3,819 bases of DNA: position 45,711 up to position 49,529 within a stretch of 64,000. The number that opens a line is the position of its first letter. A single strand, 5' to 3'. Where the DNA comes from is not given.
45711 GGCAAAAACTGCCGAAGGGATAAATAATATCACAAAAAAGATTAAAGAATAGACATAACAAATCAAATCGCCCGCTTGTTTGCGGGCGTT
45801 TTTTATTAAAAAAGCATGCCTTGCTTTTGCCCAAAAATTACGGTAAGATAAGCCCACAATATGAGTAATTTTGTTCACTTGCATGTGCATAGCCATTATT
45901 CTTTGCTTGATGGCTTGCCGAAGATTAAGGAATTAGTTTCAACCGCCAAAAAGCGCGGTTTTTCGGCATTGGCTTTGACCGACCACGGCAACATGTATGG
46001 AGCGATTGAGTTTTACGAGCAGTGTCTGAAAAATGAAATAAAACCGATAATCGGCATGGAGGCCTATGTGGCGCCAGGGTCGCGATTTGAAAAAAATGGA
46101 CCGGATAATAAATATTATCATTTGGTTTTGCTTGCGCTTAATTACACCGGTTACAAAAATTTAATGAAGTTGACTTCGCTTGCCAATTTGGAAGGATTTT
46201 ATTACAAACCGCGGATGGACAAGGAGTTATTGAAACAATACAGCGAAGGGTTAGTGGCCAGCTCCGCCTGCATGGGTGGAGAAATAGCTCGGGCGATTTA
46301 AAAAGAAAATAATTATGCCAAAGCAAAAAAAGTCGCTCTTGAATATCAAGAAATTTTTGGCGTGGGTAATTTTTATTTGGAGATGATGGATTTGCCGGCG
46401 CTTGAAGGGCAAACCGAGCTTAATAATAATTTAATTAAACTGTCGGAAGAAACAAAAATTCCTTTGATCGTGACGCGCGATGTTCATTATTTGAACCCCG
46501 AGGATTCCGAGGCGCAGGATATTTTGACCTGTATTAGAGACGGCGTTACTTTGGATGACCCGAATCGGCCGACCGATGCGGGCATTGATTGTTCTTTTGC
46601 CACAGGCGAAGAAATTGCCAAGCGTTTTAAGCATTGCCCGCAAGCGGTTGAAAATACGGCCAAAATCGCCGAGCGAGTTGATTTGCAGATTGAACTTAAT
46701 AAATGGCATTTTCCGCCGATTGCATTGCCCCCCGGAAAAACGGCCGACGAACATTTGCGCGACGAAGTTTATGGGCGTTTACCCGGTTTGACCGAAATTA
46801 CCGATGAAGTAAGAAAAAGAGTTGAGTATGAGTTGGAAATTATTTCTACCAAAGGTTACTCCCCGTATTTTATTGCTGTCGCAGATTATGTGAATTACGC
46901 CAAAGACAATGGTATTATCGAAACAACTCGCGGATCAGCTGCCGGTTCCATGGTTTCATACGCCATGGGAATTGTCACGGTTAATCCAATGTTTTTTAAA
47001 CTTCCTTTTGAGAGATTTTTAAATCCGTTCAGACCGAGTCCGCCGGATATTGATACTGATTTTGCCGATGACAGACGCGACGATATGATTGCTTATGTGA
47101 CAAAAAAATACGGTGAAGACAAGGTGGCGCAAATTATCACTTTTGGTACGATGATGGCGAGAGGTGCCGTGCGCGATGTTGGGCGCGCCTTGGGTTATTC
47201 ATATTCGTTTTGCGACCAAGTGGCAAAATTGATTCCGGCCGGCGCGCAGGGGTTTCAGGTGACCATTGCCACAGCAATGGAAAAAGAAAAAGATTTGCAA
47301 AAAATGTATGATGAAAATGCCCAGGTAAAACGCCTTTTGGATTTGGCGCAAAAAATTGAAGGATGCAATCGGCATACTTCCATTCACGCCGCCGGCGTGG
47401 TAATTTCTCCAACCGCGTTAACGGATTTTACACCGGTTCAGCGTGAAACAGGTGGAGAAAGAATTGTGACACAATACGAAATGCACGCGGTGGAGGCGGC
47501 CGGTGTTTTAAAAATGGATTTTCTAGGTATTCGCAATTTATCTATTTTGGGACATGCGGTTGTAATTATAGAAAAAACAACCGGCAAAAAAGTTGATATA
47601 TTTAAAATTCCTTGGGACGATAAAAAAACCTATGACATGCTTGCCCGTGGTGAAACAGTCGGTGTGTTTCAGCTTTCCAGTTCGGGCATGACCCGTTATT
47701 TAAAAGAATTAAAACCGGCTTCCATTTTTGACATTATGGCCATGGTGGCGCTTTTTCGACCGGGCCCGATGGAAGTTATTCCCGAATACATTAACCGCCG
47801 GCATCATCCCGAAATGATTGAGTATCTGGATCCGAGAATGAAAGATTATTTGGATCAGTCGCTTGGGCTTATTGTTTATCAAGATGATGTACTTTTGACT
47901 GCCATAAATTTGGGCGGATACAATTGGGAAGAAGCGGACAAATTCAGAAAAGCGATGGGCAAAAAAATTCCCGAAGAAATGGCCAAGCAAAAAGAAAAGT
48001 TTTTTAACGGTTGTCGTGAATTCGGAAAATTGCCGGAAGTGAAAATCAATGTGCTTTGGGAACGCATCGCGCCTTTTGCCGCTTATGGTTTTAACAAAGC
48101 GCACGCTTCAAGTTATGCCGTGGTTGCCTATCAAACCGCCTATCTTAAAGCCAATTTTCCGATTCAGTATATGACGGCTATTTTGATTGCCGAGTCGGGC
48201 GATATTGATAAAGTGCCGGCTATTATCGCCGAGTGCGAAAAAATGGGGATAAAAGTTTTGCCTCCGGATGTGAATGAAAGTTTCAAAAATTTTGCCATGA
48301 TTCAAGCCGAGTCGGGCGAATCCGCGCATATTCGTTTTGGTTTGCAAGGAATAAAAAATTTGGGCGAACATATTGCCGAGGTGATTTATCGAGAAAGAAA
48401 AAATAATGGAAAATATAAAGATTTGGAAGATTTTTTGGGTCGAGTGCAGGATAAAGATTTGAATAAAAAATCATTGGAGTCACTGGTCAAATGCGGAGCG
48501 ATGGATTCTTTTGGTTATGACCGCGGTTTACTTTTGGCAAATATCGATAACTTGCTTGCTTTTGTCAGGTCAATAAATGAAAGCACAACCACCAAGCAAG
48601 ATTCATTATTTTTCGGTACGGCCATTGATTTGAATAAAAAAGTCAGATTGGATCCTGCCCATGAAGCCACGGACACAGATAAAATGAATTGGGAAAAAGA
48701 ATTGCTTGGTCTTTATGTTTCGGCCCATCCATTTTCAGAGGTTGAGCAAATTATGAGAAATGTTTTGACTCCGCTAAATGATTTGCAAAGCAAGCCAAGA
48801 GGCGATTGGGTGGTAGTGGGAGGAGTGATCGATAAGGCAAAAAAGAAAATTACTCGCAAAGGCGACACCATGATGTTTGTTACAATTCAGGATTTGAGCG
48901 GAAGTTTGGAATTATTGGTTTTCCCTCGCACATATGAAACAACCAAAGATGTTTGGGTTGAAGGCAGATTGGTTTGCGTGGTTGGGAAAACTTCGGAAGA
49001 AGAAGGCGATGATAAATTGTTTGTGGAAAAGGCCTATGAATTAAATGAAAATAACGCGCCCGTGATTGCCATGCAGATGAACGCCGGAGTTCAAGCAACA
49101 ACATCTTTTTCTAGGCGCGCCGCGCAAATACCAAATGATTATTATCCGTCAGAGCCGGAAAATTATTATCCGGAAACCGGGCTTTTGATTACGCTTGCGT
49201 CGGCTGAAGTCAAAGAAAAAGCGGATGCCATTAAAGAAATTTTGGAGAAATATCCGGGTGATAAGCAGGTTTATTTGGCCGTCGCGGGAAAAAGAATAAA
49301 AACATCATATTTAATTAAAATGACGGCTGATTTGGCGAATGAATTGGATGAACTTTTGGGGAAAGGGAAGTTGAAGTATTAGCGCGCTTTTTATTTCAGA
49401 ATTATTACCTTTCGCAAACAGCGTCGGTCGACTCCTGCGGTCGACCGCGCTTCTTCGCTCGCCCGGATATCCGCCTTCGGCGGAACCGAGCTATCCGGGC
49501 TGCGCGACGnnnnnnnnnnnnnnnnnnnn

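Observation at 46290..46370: Essential dnaE carries an in-frame TAA at 46299-46301 after the PHP domain start; the frame resumes immediately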

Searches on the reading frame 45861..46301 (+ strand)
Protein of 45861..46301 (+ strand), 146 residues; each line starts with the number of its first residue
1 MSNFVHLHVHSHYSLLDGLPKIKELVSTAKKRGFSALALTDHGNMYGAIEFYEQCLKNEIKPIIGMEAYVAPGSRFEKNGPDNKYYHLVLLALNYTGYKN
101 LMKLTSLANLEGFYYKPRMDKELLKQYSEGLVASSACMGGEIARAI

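Call 7: find_encoding_contigs(protein=window:45861-46301:+, flank=6000, max_places=10)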
Protein window:45861-46301:+ (146 aa): 1 contig read that carries it; 1 place shown.
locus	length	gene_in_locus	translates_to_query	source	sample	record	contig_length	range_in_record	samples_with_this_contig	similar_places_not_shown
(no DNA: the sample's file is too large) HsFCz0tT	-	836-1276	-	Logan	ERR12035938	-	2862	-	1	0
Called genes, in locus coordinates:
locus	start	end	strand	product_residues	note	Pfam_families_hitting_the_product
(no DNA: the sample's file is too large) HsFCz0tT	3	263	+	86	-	?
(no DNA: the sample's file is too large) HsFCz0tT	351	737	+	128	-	-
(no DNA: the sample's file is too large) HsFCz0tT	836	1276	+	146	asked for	PF02811:PHP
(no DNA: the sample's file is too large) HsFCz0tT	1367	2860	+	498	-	?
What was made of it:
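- Closest known: Ordinary nonsense substitution or base error in a metagenome-assembled genome. Different: It is also reproduced in an independent assembly of one run (call 7), so a trivial polishing error is less likely than usual.
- The same 146-aa product, with the same downstream ORF start, is called on an independently built k-mer contig of run ERR12035938 (call 7). The TAA is reproduced in an independent assembly of run ERR12035938 (call 7).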

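Call 15: list_cluster_members(proteins=[window:45861-46298:+, P0002])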
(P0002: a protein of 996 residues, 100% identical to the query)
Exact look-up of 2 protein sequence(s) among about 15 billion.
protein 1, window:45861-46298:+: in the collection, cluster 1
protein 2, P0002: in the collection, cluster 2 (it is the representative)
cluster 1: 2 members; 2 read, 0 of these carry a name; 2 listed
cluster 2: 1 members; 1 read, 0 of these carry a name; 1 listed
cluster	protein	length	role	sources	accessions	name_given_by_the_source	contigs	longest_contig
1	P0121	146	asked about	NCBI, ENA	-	-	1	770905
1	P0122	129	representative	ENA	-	-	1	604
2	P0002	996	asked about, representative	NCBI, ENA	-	-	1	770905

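Call 17: find_encoding_contigs(protein=P0122, flank=3000)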
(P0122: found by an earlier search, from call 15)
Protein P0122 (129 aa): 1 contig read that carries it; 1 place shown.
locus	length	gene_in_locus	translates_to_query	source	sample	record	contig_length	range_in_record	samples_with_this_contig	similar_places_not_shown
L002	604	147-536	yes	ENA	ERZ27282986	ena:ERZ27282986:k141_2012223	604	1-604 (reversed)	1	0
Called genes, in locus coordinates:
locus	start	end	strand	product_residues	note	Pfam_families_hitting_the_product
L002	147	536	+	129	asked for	PF02811:PHP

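Call 29: search_protein_families(library=ncbifam, proteins=[window:45861-46298:+])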
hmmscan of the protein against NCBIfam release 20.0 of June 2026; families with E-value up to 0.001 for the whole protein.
window:45861-46298:+ (146 aa): 16 families
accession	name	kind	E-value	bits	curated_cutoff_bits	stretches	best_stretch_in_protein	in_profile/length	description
NF005298.0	PRK06826.1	equivalog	1.5e-65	221.6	1260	1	2-146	3-148/1151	DNA polymerase III subunit alpha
TIGR00594.1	polc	superfamily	1e-61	209.2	434.35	1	4-146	1-143/1022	DNA polymerase III subunit alpha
NF004226.0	PRK05673.1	equivalog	4.3e-52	177.2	1002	1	3-145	5-147/1146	DNA polymerase III subunit alpha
NF005617.0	PRK07374.1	equivalog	5.3e-48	163.7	1653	1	3-146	2-150/1170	DNA polymerase III subunit alpha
NF007079.0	PRK09532.1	equivalog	5.5e-44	150.6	1525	1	3-146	2-148/876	DNA polymerase III subunit alpha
NF005377.0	PRK06920.1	equivalog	9.7e-33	113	1806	1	3-143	2-132/1108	DNA polymerase III subunit alpha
NF001688.0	PRK00448.1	equivalog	5e-27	93.9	873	2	5-70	339-404/1445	PolC-type DNA polymerase III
TIGR01405.1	polC_Gram_pos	equivalog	2.4e-24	85.2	1043.45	2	5-71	105-171/1211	DNA polymerase III subunit alpha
NF005516.0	PRK07135.1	equivalog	1.1e-21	76.8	1084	1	1-107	1-94/974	DNA polymerase III DnaE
NF004550.0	PRK05898.1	equivalog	9.3e-19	67.1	1182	1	4-109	2-96/971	DNA polymerase III subunit alpha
NF004225.0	PRK05672.1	subfamily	5.5e-18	64.4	939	1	2-128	4-123/1047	error-prone DNA polymerase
NF005582.0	PRK07279.1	equivalog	5e-17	61.2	1279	1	4-110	2-99/1033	DNA polymerase III subunit alpha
NF041577.1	nside_bi_sphtase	equivalog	3e-07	29.9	400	1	5-70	4-67/276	3',5'-nucleoside bisphosphate phosphatase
NF038032.1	CehA_McbA_metalo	domain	0.0001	21.9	80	1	8-67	6-66/315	CehA/McbA family metallohydrolase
NF006251.0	PRK08392.1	equivalog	0.00039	20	212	1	7-51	4-46/216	hypothetical protein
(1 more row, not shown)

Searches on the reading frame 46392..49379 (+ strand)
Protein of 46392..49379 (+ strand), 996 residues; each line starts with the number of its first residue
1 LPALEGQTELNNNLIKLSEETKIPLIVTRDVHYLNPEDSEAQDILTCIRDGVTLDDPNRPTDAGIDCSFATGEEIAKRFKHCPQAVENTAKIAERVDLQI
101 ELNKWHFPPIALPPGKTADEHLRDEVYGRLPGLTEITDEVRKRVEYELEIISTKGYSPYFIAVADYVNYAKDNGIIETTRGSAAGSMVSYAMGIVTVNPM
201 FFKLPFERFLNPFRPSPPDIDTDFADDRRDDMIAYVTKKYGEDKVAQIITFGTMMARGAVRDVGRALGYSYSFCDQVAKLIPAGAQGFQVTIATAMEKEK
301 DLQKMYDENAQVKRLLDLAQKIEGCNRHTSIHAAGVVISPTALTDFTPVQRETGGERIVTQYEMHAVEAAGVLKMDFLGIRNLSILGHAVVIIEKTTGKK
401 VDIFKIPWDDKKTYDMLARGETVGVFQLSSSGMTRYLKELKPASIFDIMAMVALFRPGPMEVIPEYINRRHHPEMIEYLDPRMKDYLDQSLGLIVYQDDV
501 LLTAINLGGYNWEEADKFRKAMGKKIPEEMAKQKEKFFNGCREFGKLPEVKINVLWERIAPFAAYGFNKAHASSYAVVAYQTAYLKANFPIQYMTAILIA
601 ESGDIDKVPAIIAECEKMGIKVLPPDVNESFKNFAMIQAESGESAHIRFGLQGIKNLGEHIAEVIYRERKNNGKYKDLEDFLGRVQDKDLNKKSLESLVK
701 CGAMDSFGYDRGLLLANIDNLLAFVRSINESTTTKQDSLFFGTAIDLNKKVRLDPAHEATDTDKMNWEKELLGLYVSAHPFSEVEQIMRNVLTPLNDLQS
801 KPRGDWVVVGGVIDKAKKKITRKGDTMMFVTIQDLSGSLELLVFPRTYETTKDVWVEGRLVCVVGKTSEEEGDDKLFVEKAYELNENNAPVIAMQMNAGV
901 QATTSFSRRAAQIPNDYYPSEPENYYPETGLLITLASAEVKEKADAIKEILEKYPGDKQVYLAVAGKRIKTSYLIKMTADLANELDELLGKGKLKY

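Call 29: search_protein_families(library=ncbifam, proteins=[window:46392-49379:+])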
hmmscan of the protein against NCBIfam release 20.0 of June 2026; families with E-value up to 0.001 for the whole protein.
window:46392-49379:+ (996 aa): 13 families
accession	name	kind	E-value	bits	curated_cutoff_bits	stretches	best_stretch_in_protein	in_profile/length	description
NF004226.0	PRK05673.1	equivalog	7.3e-304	1011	1002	1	5-981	181-1124/1146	DNA polymerase III subunit alpha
NF005298.0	PRK06826.1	equivalog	2.6e-293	975.9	1260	1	4-995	181-1149/1151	DNA polymerase III subunit alpha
TIGR00594.1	polc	superfamily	2.9e-277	922.8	434.35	1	5-844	176-1022/1022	DNA polymerase III subunit alpha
NF005617.0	PRK07374.1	equivalog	5.3e-224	746.6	1653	1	10-898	188-1094/1170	DNA polymerase III subunit alpha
NF005377.0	PRK06920.1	equivalog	1.1e-220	735.4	1806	1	3-889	165-1028/1108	DNA polymerase III subunit alpha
NF004225.0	PRK05672.1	subfamily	1e-172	576.7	939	1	9-886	180-1034/1047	error-prone DNA polymerase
NF005582.0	PRK07279.1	equivalog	3.2e-170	568.4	1279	1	19-882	144-962/1033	DNA polymerase III subunit alpha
NF005516.0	PRK07135.1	equivalog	6.5e-164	547.6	1084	1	134-856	247-949/974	DNA polymerase III DnaE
NF004550.0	PRK05898.1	equivalog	6.4e-162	541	1182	1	12-765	124-853/971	DNA polymerase III subunit alpha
NF007079.0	PRK09532.1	equivalog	3.8e-138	462.1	1525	1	10-568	186-777/876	DNA polymerase III subunit alpha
NF005616.0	PRK07373.1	equivalog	1.4e-74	251.2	646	1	563-897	34-373/449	DNA polymerase III subunit alpha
NF001688.0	PRK00448.1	equivalog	5.5e-37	126.9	873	2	9-200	718-913/1445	PolC-type DNA polymerase III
TIGR01405.1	polC_Gram_pos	equivalog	2.4e-30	105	1043.45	2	9-200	484-678/1211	DNA polymerase III subunit alpha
